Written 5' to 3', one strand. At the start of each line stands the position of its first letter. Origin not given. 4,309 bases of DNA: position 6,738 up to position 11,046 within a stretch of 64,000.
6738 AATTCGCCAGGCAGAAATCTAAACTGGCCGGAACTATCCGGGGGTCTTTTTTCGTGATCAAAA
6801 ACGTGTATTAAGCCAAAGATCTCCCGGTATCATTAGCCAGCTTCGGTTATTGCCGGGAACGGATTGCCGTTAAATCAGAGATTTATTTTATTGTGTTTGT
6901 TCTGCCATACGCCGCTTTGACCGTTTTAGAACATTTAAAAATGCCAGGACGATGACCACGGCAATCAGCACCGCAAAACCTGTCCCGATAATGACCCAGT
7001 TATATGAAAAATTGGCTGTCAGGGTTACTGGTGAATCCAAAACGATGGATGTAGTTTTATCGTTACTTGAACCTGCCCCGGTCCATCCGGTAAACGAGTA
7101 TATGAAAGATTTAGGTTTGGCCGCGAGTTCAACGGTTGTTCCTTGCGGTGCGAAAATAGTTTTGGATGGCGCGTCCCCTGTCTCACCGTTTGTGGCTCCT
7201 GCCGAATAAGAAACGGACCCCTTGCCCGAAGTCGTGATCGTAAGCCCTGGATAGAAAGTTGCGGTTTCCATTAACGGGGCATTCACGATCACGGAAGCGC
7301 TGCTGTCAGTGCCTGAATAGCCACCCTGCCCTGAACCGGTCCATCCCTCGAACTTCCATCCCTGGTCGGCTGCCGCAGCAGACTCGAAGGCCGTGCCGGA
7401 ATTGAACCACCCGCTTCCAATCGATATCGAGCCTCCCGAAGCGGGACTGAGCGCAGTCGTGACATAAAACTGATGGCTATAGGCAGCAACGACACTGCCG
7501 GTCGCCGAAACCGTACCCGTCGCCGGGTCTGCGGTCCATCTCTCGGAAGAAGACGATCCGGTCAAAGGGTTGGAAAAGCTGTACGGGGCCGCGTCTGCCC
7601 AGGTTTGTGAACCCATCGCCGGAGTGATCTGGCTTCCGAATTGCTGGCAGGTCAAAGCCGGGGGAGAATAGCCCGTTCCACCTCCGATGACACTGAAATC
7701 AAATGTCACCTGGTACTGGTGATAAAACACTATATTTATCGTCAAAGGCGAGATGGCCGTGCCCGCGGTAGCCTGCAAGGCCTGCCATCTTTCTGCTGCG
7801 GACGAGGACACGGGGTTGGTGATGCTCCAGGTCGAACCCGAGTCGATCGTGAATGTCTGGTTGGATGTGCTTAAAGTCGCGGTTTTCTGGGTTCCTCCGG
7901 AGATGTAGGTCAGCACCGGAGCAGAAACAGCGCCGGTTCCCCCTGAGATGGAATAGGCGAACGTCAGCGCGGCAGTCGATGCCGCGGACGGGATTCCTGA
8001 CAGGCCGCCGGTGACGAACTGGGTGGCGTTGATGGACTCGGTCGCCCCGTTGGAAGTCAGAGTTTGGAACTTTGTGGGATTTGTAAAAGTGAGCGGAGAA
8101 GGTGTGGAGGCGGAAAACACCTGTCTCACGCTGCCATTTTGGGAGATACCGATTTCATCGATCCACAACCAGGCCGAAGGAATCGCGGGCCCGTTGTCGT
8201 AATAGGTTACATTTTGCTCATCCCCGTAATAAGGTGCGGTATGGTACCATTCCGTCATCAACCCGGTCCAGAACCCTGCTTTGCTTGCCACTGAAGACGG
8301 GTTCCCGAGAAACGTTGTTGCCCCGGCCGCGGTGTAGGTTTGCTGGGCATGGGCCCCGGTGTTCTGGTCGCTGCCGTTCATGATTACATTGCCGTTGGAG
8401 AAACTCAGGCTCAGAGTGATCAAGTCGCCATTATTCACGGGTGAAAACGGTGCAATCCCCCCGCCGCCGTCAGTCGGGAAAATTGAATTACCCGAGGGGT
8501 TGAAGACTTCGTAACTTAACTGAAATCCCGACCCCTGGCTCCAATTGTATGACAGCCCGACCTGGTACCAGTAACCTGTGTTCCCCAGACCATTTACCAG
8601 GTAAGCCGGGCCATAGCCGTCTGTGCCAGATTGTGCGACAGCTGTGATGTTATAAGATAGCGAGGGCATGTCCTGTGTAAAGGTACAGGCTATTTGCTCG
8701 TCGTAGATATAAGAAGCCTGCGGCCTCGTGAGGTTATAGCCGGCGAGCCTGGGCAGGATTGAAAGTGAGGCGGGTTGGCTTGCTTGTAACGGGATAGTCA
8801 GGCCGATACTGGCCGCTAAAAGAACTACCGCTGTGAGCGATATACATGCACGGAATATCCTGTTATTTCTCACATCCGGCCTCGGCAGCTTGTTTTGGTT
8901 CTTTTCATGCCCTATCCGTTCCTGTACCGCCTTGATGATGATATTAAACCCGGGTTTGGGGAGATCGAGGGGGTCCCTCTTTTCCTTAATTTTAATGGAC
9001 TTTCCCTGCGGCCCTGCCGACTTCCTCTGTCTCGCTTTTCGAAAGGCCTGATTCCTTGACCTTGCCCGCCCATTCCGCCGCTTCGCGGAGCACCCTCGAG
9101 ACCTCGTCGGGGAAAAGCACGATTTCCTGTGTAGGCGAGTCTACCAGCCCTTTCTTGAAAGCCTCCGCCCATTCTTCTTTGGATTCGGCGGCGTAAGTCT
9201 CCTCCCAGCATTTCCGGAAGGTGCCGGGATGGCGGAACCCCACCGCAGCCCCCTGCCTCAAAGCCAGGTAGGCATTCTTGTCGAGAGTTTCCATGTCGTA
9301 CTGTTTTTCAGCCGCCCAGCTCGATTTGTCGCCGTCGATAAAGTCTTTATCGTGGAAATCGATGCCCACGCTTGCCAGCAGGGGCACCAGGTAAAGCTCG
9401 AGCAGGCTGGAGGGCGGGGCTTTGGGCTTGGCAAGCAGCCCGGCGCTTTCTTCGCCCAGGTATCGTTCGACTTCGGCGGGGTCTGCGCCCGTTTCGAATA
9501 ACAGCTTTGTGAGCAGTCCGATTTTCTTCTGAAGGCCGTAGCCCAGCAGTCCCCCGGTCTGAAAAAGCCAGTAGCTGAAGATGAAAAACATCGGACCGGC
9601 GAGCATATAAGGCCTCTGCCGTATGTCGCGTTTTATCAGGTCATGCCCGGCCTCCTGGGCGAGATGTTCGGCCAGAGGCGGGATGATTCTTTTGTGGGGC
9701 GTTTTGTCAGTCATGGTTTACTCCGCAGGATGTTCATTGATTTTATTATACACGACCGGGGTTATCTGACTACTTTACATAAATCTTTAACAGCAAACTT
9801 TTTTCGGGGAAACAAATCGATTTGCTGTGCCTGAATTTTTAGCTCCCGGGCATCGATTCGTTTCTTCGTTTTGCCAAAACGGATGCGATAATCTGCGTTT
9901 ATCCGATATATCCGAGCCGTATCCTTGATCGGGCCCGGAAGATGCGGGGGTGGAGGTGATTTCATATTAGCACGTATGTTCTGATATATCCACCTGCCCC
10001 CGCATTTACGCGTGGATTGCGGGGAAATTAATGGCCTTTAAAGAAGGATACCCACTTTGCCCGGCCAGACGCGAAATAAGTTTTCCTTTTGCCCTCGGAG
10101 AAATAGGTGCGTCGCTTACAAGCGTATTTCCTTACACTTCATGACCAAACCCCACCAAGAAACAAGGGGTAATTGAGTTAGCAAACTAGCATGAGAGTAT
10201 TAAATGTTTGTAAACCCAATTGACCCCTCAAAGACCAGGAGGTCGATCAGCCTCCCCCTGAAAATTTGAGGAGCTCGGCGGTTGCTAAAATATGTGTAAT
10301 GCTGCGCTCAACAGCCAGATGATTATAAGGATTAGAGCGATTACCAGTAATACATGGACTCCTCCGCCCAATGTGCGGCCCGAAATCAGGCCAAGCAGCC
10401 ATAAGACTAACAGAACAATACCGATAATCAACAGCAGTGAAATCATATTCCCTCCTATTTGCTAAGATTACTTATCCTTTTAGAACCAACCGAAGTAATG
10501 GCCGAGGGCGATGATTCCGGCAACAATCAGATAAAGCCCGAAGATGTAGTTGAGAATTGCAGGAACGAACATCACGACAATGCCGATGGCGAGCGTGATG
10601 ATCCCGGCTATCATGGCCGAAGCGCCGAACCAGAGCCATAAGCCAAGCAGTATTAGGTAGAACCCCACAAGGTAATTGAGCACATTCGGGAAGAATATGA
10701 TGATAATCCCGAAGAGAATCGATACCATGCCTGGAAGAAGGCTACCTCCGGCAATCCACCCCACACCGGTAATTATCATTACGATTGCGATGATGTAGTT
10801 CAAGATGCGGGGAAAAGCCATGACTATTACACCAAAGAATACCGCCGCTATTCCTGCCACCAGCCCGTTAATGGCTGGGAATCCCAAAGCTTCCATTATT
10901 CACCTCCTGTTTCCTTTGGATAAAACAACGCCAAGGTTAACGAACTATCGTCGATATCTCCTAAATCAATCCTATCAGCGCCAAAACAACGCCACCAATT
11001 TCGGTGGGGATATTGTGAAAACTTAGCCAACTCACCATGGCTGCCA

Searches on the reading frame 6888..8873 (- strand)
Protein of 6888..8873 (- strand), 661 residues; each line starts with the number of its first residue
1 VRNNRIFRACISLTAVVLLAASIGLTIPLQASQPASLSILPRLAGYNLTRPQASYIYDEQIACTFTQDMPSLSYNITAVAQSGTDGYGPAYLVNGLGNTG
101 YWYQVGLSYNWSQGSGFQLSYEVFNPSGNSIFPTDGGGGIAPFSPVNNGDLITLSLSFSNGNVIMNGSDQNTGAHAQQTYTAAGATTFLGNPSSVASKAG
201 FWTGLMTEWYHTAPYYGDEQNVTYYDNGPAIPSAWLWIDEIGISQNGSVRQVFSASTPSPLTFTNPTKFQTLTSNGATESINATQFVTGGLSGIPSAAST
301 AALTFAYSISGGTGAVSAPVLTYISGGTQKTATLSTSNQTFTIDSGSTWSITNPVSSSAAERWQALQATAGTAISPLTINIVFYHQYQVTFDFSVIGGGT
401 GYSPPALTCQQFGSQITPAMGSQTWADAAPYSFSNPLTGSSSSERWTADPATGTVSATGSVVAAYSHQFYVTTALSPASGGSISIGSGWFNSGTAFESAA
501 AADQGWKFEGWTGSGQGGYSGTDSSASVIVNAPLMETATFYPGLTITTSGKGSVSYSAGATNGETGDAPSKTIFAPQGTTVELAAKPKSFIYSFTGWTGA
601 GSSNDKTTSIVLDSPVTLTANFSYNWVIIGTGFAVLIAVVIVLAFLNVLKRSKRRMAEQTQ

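Call 54: search_protein_families(library=pfam, proteins=[window:6888-8873:-], max_evalue=0.00001)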
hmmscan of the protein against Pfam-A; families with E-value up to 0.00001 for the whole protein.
window:6888-8873:- (661 aa): 1 family
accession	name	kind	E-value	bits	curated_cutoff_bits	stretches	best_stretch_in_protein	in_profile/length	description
PF18998.6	Flg_new_2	-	7.1e-12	45.6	23.6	2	472-540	2-69/73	Divergent InlB B-repeat domain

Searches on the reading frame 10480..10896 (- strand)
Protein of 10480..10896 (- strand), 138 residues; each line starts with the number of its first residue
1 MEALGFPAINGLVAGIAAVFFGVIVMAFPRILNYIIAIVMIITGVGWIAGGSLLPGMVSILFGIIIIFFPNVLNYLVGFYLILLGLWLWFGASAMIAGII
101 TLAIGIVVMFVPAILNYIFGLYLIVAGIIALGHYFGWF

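Call 54: search_protein_families(library=pfam, proteins=[window:10480-10896:-], max_evalue=0.00001)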
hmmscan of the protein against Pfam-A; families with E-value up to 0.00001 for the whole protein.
window:10480-10896:- (138 aa): 1 family
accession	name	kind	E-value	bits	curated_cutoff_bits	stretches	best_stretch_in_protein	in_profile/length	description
PF11295.13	DUF3096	-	1.1e-17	63.9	23.3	1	57-86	2-31/37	Protein of unknown function (DUF3096)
